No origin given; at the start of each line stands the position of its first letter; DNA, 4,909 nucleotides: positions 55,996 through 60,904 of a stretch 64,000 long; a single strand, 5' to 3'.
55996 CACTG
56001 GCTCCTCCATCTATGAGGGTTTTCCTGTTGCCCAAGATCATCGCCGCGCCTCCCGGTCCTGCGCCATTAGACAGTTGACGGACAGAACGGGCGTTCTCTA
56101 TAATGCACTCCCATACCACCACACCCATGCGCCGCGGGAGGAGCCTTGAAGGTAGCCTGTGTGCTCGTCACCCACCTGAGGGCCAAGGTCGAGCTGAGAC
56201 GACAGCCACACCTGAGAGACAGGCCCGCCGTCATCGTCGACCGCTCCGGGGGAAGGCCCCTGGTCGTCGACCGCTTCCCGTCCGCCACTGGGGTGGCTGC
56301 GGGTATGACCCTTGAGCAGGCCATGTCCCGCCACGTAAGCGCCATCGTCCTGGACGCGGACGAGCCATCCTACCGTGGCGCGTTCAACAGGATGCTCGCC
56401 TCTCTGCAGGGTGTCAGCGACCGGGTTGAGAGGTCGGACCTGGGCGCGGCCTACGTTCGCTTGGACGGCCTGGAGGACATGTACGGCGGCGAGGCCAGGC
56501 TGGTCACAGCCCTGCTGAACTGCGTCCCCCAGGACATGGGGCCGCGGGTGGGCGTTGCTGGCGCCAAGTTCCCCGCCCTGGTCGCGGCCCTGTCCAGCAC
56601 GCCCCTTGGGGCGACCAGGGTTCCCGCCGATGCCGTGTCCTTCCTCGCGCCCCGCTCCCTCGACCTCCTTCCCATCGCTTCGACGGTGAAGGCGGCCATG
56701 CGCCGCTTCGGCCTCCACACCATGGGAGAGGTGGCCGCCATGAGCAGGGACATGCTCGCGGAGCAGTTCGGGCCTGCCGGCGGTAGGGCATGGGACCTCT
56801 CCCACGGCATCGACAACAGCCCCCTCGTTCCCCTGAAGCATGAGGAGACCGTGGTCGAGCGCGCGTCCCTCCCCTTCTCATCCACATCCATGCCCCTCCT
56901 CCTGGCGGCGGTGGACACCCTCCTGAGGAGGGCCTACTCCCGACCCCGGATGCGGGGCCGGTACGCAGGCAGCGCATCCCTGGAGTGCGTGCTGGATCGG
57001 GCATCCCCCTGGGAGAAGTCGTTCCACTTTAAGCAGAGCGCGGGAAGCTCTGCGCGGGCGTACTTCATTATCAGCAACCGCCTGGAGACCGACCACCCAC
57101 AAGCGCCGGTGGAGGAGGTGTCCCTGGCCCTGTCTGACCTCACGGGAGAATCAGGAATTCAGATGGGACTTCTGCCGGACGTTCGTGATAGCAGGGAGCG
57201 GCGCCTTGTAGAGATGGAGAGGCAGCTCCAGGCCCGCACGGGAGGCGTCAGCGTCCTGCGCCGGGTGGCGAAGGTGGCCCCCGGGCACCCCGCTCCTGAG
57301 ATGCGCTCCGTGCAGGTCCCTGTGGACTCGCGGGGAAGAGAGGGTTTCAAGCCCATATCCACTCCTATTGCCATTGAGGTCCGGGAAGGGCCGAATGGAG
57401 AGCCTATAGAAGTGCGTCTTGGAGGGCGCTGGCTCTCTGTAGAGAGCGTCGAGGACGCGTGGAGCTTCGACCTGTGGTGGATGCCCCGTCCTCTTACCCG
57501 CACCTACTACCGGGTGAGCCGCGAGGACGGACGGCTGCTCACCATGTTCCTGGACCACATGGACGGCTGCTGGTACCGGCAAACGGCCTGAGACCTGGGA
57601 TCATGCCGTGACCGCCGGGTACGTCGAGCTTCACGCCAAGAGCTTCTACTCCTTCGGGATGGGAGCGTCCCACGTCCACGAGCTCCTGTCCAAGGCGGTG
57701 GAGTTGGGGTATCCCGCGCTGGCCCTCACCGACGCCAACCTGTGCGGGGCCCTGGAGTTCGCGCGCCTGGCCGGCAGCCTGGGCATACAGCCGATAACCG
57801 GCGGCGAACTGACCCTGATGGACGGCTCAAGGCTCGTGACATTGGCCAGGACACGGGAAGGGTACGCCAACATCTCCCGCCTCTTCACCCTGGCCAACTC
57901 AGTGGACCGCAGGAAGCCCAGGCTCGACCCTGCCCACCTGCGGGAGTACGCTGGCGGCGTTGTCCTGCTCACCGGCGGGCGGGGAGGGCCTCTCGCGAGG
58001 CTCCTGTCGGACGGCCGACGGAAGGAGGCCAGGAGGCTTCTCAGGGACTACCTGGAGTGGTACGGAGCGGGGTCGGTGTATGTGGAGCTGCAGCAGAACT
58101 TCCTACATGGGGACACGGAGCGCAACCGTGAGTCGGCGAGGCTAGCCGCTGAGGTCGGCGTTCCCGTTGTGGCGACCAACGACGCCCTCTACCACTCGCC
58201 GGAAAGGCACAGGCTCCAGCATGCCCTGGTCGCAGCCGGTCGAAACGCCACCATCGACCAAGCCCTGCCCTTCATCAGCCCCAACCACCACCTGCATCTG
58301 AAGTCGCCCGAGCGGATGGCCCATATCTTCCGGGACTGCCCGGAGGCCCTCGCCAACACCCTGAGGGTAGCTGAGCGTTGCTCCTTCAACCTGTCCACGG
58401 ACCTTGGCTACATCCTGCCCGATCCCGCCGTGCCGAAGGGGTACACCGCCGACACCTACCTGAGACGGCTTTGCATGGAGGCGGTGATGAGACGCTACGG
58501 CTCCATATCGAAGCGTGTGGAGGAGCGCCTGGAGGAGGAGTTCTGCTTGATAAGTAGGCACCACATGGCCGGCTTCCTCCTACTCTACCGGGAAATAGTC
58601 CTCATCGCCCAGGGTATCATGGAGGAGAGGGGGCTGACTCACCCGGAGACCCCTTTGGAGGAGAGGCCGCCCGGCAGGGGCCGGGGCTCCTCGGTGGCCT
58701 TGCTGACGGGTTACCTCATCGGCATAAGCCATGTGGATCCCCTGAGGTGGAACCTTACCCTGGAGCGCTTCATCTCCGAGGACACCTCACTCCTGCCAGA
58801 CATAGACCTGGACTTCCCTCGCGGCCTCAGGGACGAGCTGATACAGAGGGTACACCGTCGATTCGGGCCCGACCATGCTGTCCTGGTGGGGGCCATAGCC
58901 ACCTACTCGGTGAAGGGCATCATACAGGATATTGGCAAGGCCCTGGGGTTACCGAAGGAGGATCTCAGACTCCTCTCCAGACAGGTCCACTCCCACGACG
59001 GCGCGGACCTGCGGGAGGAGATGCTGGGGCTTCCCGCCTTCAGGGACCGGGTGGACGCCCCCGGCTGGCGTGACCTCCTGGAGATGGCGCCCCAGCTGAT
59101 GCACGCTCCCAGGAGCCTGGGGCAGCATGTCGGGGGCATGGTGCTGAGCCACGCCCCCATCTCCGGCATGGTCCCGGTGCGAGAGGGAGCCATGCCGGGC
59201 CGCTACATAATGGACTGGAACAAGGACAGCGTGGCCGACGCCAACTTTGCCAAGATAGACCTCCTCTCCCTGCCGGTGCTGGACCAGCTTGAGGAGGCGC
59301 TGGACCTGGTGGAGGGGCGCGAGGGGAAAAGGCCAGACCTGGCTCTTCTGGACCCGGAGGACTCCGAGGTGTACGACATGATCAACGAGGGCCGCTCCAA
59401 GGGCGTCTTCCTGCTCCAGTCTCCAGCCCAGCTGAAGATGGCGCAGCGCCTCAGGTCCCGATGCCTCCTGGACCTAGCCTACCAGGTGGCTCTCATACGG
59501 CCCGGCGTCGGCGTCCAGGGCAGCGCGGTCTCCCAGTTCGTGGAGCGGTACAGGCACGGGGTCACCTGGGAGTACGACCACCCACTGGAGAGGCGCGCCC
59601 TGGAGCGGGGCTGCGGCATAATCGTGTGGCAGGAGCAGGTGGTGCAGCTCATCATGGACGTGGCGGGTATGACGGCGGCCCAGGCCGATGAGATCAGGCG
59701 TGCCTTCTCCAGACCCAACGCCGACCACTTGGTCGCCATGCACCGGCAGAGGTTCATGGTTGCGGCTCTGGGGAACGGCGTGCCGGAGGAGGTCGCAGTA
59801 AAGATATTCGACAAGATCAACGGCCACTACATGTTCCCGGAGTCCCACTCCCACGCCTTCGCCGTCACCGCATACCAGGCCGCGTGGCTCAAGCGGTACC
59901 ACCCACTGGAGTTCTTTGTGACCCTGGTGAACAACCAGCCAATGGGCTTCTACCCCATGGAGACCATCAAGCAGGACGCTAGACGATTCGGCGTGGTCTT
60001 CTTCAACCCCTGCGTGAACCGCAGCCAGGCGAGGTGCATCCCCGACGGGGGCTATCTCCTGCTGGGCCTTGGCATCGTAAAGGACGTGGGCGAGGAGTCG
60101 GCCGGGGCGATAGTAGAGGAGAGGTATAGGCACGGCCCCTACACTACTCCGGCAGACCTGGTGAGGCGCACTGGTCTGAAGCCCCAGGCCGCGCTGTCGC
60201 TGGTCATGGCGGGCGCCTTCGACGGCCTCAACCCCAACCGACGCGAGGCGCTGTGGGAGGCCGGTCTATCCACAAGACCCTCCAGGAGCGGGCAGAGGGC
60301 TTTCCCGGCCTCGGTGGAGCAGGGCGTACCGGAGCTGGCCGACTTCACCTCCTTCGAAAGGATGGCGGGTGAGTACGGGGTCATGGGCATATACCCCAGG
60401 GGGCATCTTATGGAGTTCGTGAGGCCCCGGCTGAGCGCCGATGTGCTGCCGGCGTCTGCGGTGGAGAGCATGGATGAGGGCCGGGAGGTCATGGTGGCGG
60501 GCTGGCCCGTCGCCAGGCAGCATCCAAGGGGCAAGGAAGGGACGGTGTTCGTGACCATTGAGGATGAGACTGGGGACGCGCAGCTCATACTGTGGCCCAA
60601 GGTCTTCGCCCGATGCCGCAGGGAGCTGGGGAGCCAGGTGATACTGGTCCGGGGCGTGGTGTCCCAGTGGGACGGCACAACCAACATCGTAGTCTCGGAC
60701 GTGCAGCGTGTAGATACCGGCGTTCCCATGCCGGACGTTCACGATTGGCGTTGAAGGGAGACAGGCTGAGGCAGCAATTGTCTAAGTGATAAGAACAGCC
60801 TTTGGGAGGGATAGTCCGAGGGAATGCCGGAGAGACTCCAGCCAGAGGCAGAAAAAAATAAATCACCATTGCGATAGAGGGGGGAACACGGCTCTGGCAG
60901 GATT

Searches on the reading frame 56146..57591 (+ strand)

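Call 68: search_protein_families(library=pfam, proteins=[window:56146-57591:+], max_evalue=0.0001)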
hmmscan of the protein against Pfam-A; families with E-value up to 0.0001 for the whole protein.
window:56146-57591:+ (481 aa): 1 family
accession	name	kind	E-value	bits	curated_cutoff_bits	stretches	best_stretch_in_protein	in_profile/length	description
PF00817.25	IMS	-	1.7e-10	41.4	23.2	1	13-147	8-146/148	impB/mucB/samB family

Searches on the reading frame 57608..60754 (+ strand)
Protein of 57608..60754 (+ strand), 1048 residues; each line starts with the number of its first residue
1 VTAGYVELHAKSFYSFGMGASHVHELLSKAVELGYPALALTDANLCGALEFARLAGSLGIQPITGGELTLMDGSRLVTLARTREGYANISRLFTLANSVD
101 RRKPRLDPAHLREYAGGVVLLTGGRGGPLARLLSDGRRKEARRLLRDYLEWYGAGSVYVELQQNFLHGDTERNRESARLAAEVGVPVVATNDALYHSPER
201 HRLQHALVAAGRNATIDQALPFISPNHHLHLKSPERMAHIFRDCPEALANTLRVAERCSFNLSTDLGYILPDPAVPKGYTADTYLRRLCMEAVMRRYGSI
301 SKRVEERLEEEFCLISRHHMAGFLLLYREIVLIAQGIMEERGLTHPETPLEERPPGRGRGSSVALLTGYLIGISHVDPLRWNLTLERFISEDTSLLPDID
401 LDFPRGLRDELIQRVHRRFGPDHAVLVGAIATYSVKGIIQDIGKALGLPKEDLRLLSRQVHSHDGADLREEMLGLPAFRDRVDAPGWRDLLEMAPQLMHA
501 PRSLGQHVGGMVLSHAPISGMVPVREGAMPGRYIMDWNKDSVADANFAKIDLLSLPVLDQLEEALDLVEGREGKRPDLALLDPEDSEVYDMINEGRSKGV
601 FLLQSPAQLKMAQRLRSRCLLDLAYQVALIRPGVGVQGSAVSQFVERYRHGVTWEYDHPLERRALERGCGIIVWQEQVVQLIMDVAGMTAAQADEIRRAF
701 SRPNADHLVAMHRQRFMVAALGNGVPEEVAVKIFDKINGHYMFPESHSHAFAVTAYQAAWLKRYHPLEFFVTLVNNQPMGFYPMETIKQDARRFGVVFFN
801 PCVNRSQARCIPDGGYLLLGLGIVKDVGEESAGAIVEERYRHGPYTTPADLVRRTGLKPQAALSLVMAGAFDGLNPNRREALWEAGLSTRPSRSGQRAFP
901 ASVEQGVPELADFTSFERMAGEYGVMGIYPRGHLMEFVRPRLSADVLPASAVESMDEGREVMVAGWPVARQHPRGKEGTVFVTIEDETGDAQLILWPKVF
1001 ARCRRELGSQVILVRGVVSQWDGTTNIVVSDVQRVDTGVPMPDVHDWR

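Call 68: search_protein_families(library=pfam, proteins=[window:57608-60754:+], max_evalue=0.0001)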
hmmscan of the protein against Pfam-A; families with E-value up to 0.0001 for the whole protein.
window:57608-60754:+ (1048 aa): 5 families
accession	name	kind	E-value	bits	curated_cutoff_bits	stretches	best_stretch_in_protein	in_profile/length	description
PF07733.18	DNA_pol3_alpha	-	2.3e-49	168.8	23.9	1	284-553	2-259/260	Bacterial DNA polymerase III alpha NTPase domain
PF17657.6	DNA_pol3_finger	-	4.8e-31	107.8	22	1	558-722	2-164/166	Bacterial DNA polymerase III alpha subunit finger domain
PF02811.25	PHP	-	1e-28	101.1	26.4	1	7-163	1-163/164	PHP domain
PF14579.12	HHH_6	-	1.3e-19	70.6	25.6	1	795-881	1-90/90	Helix-hairpin-helix motif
PF01336.31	tRNA_anti-codon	-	3.6e-08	33.6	27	1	961-1033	1-73/75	OB-fold nucleic acid binding domain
